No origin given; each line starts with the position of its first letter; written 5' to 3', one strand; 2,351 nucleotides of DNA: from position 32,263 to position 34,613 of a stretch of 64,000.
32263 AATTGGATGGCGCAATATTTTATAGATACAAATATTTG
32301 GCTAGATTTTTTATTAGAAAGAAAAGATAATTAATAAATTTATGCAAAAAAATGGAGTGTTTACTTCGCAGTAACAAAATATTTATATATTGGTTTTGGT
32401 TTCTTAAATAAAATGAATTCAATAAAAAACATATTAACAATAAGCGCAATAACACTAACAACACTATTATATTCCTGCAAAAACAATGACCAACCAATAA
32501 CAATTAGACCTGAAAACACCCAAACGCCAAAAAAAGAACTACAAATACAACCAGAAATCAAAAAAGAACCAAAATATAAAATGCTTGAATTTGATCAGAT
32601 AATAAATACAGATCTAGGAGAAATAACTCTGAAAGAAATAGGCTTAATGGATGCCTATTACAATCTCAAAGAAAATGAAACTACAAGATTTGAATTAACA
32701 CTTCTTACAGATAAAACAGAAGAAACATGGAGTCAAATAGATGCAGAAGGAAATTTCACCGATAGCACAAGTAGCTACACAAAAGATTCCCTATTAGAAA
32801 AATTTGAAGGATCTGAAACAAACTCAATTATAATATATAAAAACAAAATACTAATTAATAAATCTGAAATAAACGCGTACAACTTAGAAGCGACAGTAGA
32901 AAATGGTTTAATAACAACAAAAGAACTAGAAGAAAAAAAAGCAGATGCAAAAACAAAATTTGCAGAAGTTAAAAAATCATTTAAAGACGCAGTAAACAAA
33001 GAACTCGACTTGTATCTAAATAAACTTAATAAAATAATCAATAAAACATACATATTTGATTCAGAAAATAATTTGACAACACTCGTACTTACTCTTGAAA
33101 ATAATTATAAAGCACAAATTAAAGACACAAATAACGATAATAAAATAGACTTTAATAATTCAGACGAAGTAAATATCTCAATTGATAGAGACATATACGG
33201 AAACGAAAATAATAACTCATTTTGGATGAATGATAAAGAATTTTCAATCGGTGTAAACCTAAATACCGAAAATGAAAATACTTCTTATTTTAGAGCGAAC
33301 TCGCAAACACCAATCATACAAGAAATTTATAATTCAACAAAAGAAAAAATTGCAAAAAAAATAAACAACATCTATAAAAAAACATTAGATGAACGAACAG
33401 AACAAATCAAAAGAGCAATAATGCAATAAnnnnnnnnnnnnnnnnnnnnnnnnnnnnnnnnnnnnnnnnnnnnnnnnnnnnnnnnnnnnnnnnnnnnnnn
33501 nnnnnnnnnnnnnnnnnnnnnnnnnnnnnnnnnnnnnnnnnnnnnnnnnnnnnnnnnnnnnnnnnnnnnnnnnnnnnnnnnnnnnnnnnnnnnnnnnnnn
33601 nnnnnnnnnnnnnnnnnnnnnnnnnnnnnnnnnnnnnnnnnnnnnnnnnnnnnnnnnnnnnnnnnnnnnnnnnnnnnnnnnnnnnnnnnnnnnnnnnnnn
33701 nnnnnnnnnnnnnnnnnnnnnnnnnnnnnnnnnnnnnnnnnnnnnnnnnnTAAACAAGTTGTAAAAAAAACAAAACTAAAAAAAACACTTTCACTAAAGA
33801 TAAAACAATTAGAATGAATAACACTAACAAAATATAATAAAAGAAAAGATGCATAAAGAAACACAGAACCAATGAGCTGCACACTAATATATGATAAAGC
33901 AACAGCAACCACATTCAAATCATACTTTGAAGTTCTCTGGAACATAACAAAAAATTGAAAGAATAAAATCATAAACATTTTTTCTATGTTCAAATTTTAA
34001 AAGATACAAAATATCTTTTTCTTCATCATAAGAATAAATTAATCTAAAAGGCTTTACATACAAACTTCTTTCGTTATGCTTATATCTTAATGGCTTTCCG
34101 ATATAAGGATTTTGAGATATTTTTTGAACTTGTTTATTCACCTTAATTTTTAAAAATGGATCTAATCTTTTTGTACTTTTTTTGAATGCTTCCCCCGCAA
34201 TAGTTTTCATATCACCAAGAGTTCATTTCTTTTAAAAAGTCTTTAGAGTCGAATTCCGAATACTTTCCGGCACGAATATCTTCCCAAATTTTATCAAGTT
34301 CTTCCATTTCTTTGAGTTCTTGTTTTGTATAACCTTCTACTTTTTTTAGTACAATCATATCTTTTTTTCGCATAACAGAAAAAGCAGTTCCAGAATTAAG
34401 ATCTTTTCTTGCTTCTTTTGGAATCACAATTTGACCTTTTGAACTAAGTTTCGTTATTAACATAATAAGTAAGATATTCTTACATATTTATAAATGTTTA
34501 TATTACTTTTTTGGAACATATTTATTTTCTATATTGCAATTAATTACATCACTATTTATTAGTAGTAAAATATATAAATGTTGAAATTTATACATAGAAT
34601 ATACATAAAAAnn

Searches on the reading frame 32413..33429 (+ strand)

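Call 3: search_protein_families(library=pfam, proteins=[window:32413-33429:+], max_evalue=1)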
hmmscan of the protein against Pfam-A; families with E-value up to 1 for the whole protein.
window:32413-33429:+ (338 aa): 1 family
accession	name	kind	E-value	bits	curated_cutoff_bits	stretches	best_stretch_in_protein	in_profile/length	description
PF25545.1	DUF7924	-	0.0088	16.1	27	1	284-336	173-225/225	Domain of unknown function (DUF7924)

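Call 6: search_protein_families(library=ncbifam, proteins=[window:32413-33429:+], max_evalue=1)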
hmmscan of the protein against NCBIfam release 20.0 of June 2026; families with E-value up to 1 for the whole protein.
window:32413-33429:+ (338 aa): 0 families

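Call 23: search_protein_families(library=padloc, proteins=[window:32413-33429:+], max_evalue=0.1)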
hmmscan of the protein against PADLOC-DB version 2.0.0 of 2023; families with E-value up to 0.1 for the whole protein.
window:32413-33429:+ (338 aa): 0 families

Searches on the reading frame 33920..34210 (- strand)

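Call 3: search_protein_families(library=pfam, proteins=[window:33920-34210:-], max_evalue=1)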
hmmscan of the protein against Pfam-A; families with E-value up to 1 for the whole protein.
window:33920-34210:- (96 aa): 3 families
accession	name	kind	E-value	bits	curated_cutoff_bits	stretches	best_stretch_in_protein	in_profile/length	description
PF15781.12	ParE-like_toxin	-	6.2e-08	32.9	28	1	7-81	5-84/87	ParE-like toxin of type II bacterial toxin-antitoxin system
PF05016.21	ParE_toxin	-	1.8e-07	32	23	1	11-80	9-89/89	ParE toxin of type II toxin-antitoxin system, parDE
PF23736.1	Ig_ZP2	-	0.14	12.2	27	1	42-66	89-113/126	Zona pellucida sperm-binding protein 2, Ig-like domain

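Call 6: search_protein_families(library=ncbifam, proteins=[window:33920-34210:-], max_evalue=1)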
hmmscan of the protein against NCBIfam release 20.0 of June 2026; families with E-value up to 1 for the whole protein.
window:33920-34210:- (96 aa): 0 families

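Call 23: search_protein_families(library=padloc, proteins=[window:33920-34210:-], max_evalue=0.1)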
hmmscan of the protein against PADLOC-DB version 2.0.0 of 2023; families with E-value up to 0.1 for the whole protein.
window:33920-34210:- (96 aa): 0 families

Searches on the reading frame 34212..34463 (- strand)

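Call 3: search_protein_families(library=pfam, proteins=[window:34212-34463:-], max_evalue=1)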
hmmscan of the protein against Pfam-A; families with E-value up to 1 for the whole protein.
window:34212-34463:- (83 aa): 2 families
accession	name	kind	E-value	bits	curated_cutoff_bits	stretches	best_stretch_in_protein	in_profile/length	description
PF04014.23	MazE_antitoxin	-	3e-05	24.3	24.7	1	3-43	1-44/48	Antidote-toxin recognition MazE, bacterial antitoxin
PF21627.2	BTH_I2711-like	-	0.064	14.1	27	1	39-74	22-62/71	Uncharacterized protein BTH_I2711-like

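Call 6: search_protein_families(library=ncbifam, proteins=[window:34212-34463:-], max_evalue=1)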
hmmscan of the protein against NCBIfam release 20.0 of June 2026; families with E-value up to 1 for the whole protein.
window:34212-34463:- (83 aa): 6 families
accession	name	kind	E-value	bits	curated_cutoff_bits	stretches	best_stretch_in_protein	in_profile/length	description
TIGR01439.1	lp_hng_hel_AbrB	domain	4e-09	36.1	28.3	1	3-42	1-43/44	transcriptional regulator, AbrB family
NF001476.0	PRK00326.2-2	equivalog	0.0037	16.9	162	1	5-68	12-75/163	division/cell wall cluster transcriptional repressor MraZ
NF008394.0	PRK11192.1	equivalog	0.0086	14.9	507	1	23-52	343-372/441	ATP-dependent RNA helicase SrmB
NF040962.1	near_HgcAB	equivalog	0.026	14.4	70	1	6-23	10-27/70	HgcAB-associated protein HgcC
TIGR02164.1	torA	equivalog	0.053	11.6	1465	1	7-76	533-600/824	trimethylamine-N-oxide reductase TorA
NF050106.1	TA_MazE_antitoxin_Deino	equivalog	0.082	13.1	65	1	10-41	1-34/65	type II toxin-antitoxin system MazE family antitoxin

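Call 23: search_protein_families(library=padloc, proteins=[window:34212-34463:-], max_evalue=0.1)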
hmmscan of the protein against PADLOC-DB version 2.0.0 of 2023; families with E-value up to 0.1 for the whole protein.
window:34212-34463:- (83 aa): 0 families
